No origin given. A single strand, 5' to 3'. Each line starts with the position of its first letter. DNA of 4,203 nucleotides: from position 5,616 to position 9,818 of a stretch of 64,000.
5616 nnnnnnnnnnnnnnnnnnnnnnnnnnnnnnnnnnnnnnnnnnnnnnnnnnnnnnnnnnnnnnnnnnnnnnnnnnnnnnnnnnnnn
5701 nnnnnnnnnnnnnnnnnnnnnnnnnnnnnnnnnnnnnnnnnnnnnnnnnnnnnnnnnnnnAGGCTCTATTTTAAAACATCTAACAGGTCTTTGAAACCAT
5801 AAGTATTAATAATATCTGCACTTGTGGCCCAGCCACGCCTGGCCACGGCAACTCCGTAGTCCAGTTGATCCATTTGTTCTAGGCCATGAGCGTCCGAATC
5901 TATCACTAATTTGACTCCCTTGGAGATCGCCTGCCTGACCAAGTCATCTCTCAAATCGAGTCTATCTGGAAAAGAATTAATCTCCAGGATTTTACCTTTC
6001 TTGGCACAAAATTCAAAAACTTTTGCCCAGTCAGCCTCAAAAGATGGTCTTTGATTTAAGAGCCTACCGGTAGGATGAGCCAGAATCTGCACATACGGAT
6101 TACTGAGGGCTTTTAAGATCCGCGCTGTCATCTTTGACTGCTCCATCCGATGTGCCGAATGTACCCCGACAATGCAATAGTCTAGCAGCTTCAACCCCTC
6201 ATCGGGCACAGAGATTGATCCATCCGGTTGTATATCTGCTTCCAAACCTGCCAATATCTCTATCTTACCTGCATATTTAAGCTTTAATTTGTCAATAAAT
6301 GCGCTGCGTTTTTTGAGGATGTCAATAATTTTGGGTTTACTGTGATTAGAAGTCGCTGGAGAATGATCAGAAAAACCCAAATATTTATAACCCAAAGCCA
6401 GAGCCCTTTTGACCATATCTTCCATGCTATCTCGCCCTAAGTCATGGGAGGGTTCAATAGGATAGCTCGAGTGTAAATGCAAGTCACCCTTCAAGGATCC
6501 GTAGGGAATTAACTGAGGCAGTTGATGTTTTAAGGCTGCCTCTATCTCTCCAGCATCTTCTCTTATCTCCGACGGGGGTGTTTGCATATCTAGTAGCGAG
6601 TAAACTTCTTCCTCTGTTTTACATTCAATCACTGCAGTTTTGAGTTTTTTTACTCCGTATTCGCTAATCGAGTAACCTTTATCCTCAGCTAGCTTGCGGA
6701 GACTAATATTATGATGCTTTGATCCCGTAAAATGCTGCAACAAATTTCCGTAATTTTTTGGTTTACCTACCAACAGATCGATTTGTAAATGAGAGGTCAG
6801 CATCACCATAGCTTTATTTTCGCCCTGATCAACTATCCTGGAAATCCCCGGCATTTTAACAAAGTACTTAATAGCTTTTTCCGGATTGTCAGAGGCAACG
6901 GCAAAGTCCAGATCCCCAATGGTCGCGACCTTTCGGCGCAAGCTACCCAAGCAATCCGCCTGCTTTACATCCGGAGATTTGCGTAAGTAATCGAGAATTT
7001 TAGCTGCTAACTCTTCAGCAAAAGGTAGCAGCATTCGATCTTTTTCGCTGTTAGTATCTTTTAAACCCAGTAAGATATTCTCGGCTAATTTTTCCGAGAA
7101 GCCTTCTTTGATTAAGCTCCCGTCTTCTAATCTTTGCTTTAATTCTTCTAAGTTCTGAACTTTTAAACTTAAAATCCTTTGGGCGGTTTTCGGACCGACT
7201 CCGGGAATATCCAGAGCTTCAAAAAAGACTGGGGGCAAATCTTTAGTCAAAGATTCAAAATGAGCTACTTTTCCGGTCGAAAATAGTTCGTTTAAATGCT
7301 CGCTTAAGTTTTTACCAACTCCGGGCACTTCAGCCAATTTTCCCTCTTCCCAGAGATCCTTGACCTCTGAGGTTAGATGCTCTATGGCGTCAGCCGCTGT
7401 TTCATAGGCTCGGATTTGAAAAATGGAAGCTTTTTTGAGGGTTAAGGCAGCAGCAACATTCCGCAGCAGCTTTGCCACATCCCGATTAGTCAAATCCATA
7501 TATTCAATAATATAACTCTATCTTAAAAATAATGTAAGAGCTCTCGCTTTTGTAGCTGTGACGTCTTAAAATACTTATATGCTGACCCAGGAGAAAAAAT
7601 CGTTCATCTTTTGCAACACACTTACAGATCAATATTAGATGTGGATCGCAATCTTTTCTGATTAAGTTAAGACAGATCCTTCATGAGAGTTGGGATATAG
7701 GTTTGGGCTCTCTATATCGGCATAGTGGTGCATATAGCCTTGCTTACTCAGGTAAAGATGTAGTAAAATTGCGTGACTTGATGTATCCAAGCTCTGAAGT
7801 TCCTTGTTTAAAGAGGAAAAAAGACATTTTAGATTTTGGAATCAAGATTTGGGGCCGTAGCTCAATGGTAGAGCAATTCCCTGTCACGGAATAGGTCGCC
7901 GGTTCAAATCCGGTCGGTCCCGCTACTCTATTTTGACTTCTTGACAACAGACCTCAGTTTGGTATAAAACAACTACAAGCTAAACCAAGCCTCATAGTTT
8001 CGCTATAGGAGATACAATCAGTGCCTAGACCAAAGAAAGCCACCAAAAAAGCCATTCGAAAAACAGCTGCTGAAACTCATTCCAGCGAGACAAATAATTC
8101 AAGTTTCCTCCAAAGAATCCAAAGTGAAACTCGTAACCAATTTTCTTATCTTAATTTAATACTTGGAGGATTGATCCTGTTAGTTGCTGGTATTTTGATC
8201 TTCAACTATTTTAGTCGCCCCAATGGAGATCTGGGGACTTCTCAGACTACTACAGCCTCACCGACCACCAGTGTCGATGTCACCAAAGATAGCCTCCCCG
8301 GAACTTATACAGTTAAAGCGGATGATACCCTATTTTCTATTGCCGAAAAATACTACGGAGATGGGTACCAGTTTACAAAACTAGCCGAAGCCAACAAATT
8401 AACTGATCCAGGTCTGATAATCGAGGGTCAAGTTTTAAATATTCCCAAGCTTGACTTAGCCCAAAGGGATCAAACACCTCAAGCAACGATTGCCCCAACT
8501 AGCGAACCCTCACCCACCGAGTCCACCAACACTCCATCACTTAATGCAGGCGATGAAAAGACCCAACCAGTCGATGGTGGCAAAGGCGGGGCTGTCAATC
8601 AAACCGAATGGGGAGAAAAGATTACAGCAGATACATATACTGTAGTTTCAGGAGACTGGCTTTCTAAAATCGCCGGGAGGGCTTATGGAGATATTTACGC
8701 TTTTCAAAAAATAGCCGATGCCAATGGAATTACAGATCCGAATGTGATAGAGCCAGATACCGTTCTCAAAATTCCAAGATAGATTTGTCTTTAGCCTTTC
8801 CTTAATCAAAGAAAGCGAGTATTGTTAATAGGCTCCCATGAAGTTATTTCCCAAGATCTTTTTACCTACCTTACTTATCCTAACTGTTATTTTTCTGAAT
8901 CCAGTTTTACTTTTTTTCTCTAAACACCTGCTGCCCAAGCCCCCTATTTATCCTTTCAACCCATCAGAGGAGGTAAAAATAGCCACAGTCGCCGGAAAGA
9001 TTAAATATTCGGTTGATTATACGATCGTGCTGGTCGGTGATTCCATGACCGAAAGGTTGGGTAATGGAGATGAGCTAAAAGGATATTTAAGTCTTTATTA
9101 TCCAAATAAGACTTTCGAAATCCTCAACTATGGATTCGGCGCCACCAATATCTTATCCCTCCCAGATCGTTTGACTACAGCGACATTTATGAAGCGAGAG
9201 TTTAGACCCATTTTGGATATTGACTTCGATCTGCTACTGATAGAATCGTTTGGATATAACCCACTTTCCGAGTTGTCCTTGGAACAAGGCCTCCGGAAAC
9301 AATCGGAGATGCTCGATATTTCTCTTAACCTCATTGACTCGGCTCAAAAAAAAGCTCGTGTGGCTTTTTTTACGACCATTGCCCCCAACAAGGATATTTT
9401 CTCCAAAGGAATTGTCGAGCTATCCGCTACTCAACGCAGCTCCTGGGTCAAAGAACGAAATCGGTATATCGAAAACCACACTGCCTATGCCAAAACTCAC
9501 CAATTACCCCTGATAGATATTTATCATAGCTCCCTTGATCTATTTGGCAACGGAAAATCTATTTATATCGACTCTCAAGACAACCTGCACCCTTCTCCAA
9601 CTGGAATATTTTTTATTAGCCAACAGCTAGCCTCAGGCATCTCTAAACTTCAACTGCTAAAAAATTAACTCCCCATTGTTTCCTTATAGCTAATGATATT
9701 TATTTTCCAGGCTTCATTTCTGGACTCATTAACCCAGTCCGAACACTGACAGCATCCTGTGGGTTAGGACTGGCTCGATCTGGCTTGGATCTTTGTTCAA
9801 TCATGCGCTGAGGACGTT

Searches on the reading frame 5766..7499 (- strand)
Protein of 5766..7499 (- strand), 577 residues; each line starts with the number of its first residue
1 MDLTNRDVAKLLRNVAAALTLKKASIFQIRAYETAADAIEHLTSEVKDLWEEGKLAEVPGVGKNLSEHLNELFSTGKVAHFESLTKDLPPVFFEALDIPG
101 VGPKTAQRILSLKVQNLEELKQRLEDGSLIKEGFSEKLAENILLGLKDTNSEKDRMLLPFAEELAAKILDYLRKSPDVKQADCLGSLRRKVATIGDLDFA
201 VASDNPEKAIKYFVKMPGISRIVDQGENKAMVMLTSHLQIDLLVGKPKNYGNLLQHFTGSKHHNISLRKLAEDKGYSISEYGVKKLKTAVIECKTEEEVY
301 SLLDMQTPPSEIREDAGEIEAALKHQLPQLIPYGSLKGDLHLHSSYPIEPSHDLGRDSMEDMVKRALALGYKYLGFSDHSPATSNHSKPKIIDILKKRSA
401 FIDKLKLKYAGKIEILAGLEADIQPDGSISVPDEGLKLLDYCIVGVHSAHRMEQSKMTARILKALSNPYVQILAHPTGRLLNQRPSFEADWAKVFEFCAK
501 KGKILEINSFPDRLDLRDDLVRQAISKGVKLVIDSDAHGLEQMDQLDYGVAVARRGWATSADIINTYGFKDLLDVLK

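Call 46: search_protein_families(library=pfam, proteins=[window:5766-7499:-], max_evalue=0.001)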
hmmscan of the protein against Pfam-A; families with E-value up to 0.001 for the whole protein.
window:5766-7499:- (577 aa): 8 families
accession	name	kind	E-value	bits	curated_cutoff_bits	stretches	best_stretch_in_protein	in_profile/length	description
PF14791.11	DNA_pol_B_thumb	-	2.8e-18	66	25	1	254-314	2-63/63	DNA polymerase beta thumb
PF14716.13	HHH_8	-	2.4e-14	53.9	30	1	4-77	2-72/73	Helix-hairpin-helix domain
PF02811.25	PHP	-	8.6e-11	42.9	26.4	1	339-509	1-163/164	PHP domain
PF14520.12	HHH_5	-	1.9e-09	38.3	27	1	94-148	3-57/57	Helix-hairpin-helix domain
PF00633.29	HHH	-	8.8e-06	25.8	24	1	97-111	15-29/30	Helix-hairpin-helix motif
PF21176.3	RecR_HhH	-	0.00016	21.8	27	0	98-109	11-22/45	RecR, helix-hairpin-helix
PF21999.2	IMS_HHH_1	-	0.00021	22.1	27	0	97-141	2-44/53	DNA polymerase-iota, thumb domain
PF11731.14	Cdd1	-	0.00061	20.4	25.5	0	97-123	10-36/86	Pathogenicity locus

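Call 58: find_homologous_proteins(query=window:5766-7499:-, max_evalue=1e-30)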
Query window:5766-7499:- (577 aa): 7506 proteins with E <= 1e-30 among 8000 candidates; the best 120 are listed.
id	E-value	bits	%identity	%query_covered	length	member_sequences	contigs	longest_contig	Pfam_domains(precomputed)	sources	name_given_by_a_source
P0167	0.0e+0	1273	100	100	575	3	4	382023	PF14520.13,PF14716.14,PF02811.27,PF00633.30,PF14791.12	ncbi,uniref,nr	ncbi:hypothetical protein A2631_02445 [Candidatus Daviesbacteria bacterium RIFCSPHIGHO2_01_FULL_44_2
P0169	6.0e-244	829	64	98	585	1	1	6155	PF10391.16,PF14520.13,PF14716.14,PF02811.27,PF14791.12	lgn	-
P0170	2.0e-242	824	63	100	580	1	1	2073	PF10391.16,PF14520.13,PF11798.15,PF14716.14,PF02811.27,PF00633.30,PF14791.12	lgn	-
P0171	9.2e-235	799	60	99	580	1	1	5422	PF14520.13,PF14716.14,PF02811.27,PF00633.30,PF14791.12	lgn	-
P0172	1.4e-229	782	60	99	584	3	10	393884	PF10391.16,PF14520.13,PF14716.14,PF02811.27,PF14791.12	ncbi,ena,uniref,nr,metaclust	ncbi:MAG: PHP domain protein [Candidatus Daviesbacteria bacterium GW2011_GWA2_38_24]|uniref:PHP doma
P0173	6.3e-229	779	61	99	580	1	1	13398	PF14520.13,PF14716.14,PF02811.27,PF14791.12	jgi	jgi:DNA polymerase (family X)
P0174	2.0e-228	778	59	100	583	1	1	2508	PF10391.16,PF14520.13,PF11798.15,PF14716.14,PF02811.27,PF14791.12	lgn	-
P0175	2.7e-227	774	60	99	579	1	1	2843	PF10391.16,PF14520.13,PF14716.14,PF02811.27,PF14791.12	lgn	-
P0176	4.2e-226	770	60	99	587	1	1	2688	PF14520.13,PF14716.14,PF02811.27,PF14791.12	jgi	jgi:DNA polymerase (family X)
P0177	9.9e-226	769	60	100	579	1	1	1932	PF14520.13,PF14716.14,PF02811.27,PF14791.12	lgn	-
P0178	2.6e-225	767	60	98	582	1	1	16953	PF10391.16,PF14520.13,PF14716.14,PF21999.3,PF02811.27,PF11731.15,PF14791.12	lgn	-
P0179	1.9e-223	761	59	99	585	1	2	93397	PF10391.16,PF14520.13,PF14716.14,PF02811.27,PF14791.12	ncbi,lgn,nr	ncbi:DNA polymerase/3'-5' exonuclease PolX [Candidatus Daviesbacteria bacterium]|nr:DNA polymerase/3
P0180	1.2e-222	759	58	99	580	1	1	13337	PF10391.16,PF14520.13,PF14716.14,PF02811.27,PF11731.15,PF14791.12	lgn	-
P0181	1.7e-222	758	58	99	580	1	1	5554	PF10391.16,PF14520.13,PF14716.14,PF02811.27,PF00633.30,PF14791.12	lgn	-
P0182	3.1e-222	757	59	99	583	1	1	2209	PF10391.16,PF14520.13,PF14716.14,PF02811.27,PF14791.12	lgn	-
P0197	1.6e-220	752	59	100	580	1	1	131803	PF10391.16,PF14520.13,PF11798.15,PF14716.14,PF02811.27,PF00633.30,PF14791.12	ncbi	-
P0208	1.2e-217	742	56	100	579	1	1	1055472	PF14520.13,PF14716.14,PF02811.27,PF14791.12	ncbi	-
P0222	1.4e-215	735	58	100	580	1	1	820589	PF14520.13,PF14716.14,PF02811.27,PF00633.30,PF14791.12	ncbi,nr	ncbi:MAG: DNA polymerase/3'-5' exonuclease PolX [Candidatus Daviesbacteria bacterium]|nr:MAG: DNA po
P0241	6.4e-214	730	57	99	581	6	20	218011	PF14520.13,PF14716.14,PF02811.27,PF14791.12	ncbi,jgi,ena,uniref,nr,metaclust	ncbi:MAG: PHP domain protein [Candidatus Daviesbacteria bacterium GW2011_GWA2_42_7]|uniref:PHP domai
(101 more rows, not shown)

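Call 59: find_encoding_contigs(protein=P0172, flank=10000, max_places=1)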
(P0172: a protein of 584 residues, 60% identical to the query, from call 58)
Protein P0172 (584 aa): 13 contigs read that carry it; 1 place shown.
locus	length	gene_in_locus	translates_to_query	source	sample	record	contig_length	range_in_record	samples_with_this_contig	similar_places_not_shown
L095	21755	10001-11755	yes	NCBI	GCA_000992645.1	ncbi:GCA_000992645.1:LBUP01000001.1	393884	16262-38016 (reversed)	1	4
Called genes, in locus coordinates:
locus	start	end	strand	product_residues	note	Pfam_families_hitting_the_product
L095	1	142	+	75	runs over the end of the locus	PF11666:DUF2933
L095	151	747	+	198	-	PF00578:AhpC-TSA, PF08534:Redoxin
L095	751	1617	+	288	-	PF02683:DsbD_TM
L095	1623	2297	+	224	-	PF00578:AhpC-TSA, PF08534:Redoxin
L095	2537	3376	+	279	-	PF02498:Bro-N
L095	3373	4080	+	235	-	PF03483:B3_4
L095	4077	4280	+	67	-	-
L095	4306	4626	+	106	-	-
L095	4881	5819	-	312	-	PF00561:Abhydrolase_1, PF12146:Hydrolase_4, PF12697:Abhydrolase_6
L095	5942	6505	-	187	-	PF13521:AAA_28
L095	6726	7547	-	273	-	PF02498:Bro-N (weak)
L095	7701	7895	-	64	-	-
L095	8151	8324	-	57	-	-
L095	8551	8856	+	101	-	-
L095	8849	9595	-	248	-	PF01476:LysM, PF23457:LysM2_NFP (faint), PF23472:LysM2_CERK1_LYK3_4_5 (faint), PF23473:LysM3_LYK4_5 (faint), PF01476:LysM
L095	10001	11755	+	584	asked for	PF14716:HHH_8, PF10391:DNA_pol_lambd_f (faint), PF14520:HHH_5, PF14791:DNA_pol_B_thumb, PF02811:PHP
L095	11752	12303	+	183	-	PF04011:LemA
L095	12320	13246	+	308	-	PF01435:Peptidase_M48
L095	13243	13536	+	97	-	PF20977:GatF (faint), PF02686:GatC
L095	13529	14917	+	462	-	PF01425:Amidase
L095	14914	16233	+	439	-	PF02934:GatB_N, PF02637:GatB_Yqey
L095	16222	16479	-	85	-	-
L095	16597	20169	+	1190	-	PF02811:PHP, PF07733:DNA_pol3_alpha, PF17657:DNA_pol3_finger, PF14579:HHH_6, PF01336:tRNA_anti-codon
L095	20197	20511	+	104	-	PF01245:Ribosomal_L19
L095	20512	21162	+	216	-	PF01351:RNase_HII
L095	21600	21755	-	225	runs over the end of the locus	PF05875:Ceramidase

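Call 60: find_encoding_contigs(protein=P0197, flank=10000, max_places=1)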
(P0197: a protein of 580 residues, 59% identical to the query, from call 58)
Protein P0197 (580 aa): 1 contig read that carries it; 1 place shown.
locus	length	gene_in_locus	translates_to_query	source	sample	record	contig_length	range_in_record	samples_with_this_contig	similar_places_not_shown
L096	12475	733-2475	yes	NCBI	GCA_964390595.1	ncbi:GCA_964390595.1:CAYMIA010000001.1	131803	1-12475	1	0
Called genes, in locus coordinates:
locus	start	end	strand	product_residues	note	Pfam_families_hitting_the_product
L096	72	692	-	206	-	-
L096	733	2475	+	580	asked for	PF14716:HHH_8, PF14520:HHH_5 (faint), PF00633:HHH (faint), PF11798:IMS_HHH (faint), PF10391:DNA_pol_lambd_f (weak), PF14791:DNA_pol_B_thumb, PF02811:PHP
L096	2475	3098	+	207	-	-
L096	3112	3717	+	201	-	PF24387:AEP-like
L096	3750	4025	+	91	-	-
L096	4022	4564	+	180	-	PF04011:LemA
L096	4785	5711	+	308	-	PF01435:Peptidase_M48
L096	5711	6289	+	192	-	PF04191:PEMT, PF04140:ICMT (weak)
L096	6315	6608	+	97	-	PF02686:GatC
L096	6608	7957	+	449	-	PF01425:Amidase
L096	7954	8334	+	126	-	-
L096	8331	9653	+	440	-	PF02934:GatB_N, PF02637:GatB_Yqey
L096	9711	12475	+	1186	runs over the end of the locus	PF02811:PHP, PF07733:DNA_pol3_alpha, PF17657:DNA_pol3_finger, PF14579:HHH_6, PF01336:tRNA_anti-codon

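Call 61: find_encoding_contigs(protein=P0222, flank=10000, max_places=1)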
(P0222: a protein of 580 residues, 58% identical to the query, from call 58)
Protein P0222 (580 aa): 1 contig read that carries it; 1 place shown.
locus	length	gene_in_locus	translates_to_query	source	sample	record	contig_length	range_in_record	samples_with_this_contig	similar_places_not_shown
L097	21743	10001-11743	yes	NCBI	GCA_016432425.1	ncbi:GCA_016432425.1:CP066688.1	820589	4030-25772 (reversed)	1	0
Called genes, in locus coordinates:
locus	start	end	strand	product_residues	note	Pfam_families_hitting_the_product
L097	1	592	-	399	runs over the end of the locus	PF04932:Wzy_C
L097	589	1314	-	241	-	PF17936:Big_6 (faint), PF09136:Glucodextran_B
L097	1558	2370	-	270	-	-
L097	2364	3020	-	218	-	-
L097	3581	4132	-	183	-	PF00293:NUDIX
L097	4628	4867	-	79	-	-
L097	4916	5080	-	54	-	-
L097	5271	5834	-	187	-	PF23472:LysM2_CERK1_LYK3_4_5 (weak), PF01476:LysM, PF23457:LysM2_NFP (faint), PF01476:LysM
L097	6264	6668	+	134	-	-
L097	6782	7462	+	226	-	PF02450:LCAT (weak)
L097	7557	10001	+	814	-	PF09586:YfhO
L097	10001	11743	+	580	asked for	PF14716:HHH_8, PF00633:HHH (faint), PF14520:HHH_5 (weak), PF14791:DNA_pol_B_thumb, PF02811:PHP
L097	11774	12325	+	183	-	PF04011:LemA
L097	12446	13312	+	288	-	PF01435:Peptidase_M48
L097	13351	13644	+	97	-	PF02686:GatC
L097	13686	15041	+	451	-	PF01425:Amidase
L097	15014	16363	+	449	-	PF02934:GatB_N, PF02637:GatB_Yqey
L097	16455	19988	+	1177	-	PF02811:PHP, PF07733:DNA_pol3_alpha, PF17657:DNA_pol3_finger, PF14579:HHH_6, PF01336:tRNA_anti-codon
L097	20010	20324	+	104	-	PF01245:Ribosomal_L19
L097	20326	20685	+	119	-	PF08378:NERD (weak), PF02021:UPF0102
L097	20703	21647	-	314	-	PF03721:UDPG_MGDP_dh_N, PF00984:UDPG_MGDP_dh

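Call 62: find_encoding_contigs(protein=P0179, flank=10000, max_places=1)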
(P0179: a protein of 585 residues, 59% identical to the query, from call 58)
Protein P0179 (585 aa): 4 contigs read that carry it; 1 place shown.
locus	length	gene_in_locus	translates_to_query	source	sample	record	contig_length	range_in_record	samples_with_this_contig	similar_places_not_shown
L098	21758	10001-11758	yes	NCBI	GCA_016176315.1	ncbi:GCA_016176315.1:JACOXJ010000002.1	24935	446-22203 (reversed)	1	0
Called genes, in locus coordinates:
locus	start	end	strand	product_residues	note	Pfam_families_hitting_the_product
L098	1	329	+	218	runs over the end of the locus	-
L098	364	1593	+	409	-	PF01943:Polysacc_synt, PF13440:Polysacc_synt_3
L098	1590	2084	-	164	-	PF13489:Methyltransf_23 (weak), PF08241:Methyltransf_11 (weak)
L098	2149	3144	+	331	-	PF00535:Glycos_transf_2, PF10111:Glyco_tranf_2_2, PF13641:Glyco_tranf_2_3, PF13632:Glyco_trans_2_3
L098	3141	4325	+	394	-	PF04932:Wzy_C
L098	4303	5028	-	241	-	PF12733:Cadherin-like (faint), PF17936:Big_6 (faint), PF09136:Glucodextran_B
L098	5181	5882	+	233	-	PF02353:CMAS, PF05175:MTS, PF13489:Methyltransf_23, PF13847:Methyltransf_31, PF08241:Methyltransf_11, PF08242:Methyltransf_12, PF13649:Methyltransf_25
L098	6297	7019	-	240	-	PF18780:HNH_repeat (faint), PF10544:T5orf172, PF13455:MUG113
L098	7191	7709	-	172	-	-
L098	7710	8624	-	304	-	PF00089:Trypsin (faint), PF10459:Peptidase_S46 (faint), PF13365:Trypsin_2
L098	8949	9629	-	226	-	PF01476:LysM, PF23457:LysM2_NFP (faint), PF23472:LysM2_CERK1_LYK3_4_5 (faint), PF01476:LysM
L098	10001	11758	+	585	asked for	PF14716:HHH_8, PF10391:DNA_pol_lambd_f (faint), PF14520:HHH_5 (weak), PF14791:DNA_pol_B_thumb, PF02811:PHP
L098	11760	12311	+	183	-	PF04011:LemA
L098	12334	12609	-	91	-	PF01541:GIY-YIG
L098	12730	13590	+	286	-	PF01435:Peptidase_M48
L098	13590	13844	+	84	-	-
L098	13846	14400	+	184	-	PF00293:NUDIX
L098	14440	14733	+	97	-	PF02686:GatC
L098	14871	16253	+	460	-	PF01425:Amidase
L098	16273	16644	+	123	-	PF05635:23S_rRNA_IVP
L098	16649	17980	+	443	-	PF02934:GatB_N, PF02637:GatB_Yqey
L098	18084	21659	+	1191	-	PF02811:PHP, PF07733:DNA_pol3_alpha, PF17657:DNA_pol3_finger, PF14579:HHH_6, PF01336:tRNA_anti-codon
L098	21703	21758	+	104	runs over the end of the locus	PF01245:Ribosomal_L19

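Call 81: find_encoding_contigs(protein=P0241, flank=10000, max_places=1)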
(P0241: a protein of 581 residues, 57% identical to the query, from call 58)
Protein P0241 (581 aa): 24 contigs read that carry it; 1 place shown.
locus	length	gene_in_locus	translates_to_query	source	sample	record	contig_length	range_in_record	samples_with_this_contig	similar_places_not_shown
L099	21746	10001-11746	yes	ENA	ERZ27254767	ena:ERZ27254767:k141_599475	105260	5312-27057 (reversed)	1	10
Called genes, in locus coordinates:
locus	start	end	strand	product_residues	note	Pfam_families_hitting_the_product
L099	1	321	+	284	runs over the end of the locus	PF02195:ParB_N, PF17762:HTH_ParB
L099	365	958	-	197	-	PF10502:Peptidase_S26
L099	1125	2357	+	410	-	PF01943:Polysacc_synt, PF13440:Polysacc_synt_3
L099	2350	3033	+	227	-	PF01209:Ubie_methyltran, PF13489:Methyltransf_23, PF07021:MetW (weak), PF08241:Methyltransf_11, PF08242:Methyltransf_12, PF13649:Methyltransf_25, PF13847:Methyltransf_31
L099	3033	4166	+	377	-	PF13439:Glyco_transf_4 (weak), PF00534:Glycos_transf_1, PF13692:Glyco_trans_1_4, PF13524:Glyco_trans_1_2 (weak), PF20706:GT4-conflict (weak)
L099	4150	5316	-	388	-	PF04932:Wzy_C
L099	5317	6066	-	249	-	PF17936:Big_6 (faint), PF17957:Big_7 (faint), PF19077:Big_13 (faint), PF09136:Glucodextran_B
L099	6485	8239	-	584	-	PF05496:RuvB_N (weak), PF00004:AAA, PF13191:AAA_16 (faint), PF17862:AAA_lid_3 (faint)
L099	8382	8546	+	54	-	-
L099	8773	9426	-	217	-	PF23457:LysM2_NFP (faint), PF01476:LysM, PF23472:LysM2_CERK1_LYK3_4_5 (faint), PF23473:LysM3_LYK4_5 (faint), PF01476:LysM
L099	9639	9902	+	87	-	PF01541:GIY-YIG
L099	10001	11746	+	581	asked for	PF14716:HHH_8, PF14520:HHH_5 (weak), PF14791:DNA_pol_B_thumb, PF02811:PHP (faint)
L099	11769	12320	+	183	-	PF04011:LemA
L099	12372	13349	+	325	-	-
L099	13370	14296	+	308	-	PF01435:Peptidase_M48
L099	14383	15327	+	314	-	PF01018:GTP1_OBG, PF01926:MMR_HSR1, PF02421:FeoB_N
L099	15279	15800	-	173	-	PF00293:NUDIX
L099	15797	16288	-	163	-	-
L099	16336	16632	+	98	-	PF20977:GatF (faint), PF02686:GatC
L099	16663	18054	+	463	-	PF01425:Amidase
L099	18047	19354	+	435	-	PF02934:GatB_N, PF02637:GatB_Yqey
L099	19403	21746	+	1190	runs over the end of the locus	PF02811:PHP, PF07733:DNA_pol3_alpha, PF17657:DNA_pol3_finger, PF14579:HHH_6, PF01336:tRNA_anti-codon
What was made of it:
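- Selfish or phage-type genes occur in the same slot in relatives: T5orf172 in L098, GIY-YIG near L099, Bro-N in L095 (calls 59, 62, 81).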

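Call 82: find_encoding_contigs(protein=P0208, flank=10000, max_places=1)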
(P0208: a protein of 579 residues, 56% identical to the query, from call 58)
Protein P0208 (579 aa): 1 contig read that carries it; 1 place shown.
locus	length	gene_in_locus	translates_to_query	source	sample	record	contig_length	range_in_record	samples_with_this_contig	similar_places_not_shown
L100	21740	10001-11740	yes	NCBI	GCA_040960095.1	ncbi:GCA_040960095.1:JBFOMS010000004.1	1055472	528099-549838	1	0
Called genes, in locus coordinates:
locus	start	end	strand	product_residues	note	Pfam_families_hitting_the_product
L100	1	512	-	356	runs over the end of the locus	PF04932:Wzy_C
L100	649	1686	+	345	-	PF04188:Mannosyl_trans2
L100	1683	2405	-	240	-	PF19077:Big_13 (faint), PF09136:Glucodextran_B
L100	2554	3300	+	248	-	PF03446:NAD_binding_2, PF14833:NAD_binding_11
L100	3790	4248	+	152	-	-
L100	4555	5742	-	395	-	PF22422:MGH1-like_GH, PF17389:Bac_rhamnosid6H (faint), PF01204:Trehalase (weak), PF03200:Glyco_hydro_63 (weak)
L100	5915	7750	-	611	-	PF13424:TPR_12 (weak), PF00515:TPR_1, PF07719:TPR_2, PF13181:TPR_8, PF13414:TPR_11, PF00515:TPR_1 (weak), PF13431:TPR_17 (weak), PF13424:TPR_12 (weak), +11 more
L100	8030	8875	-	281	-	PF01476:LysM, PF23457:LysM2_NFP (weak), PF23473:LysM3_LYK4_5 (faint), PF01476:LysM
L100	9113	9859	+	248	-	-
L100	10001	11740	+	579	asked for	PF14716:HHH_8, PF14520:HHH_5 (weak), PF14791:DNA_pol_B_thumb, PF02811:PHP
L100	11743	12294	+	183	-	PF04011:LemA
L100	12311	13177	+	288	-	PF00491:Arginase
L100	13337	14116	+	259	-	PF01435:Peptidase_M48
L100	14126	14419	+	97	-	PF02686:GatC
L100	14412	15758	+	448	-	PF01425:Amidase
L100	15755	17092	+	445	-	PF02934:GatB_N, PF02637:GatB_Yqey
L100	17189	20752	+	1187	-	PF02811:PHP, PF07733:DNA_pol3_alpha, PF17657:DNA_pol3_finger, PF14579:HHH_6, PF01336:tRNA_anti-codon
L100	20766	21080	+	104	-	PF01245:Ribosomal_L19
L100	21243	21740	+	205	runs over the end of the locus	PF01351:RNase_HII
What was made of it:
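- The glycan cluster is part of the conserved backbone whatever the slot contains (calls 61, 62, 81, 82).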

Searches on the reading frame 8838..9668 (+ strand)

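Call 4: search_protein_families(library=pfam, proteins=[window:8838-9668:+], max_evalue=0.1)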
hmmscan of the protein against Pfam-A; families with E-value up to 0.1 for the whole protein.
window:8838-9668:+ (276 aa): 2 families
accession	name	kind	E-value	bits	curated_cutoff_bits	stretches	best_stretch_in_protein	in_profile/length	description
PF13472.12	Lipase_GDSL_2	-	5.7e-05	24.1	32.9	1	66-256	2-175/178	GDSL-like Lipase/Acylhydrolase family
PF00657.28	Lipase_GDSL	-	0.0013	19.4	23.6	1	63-256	1-200/208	GDSL-like Lipase/Acylhydrolase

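Call 5: search_protein_families(library=ncbifam, proteins=[window:8838-9668:+], max_evalue=0.1)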
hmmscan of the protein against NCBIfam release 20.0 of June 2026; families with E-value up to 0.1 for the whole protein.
window:8838-9668:+ (276 aa): 0 families
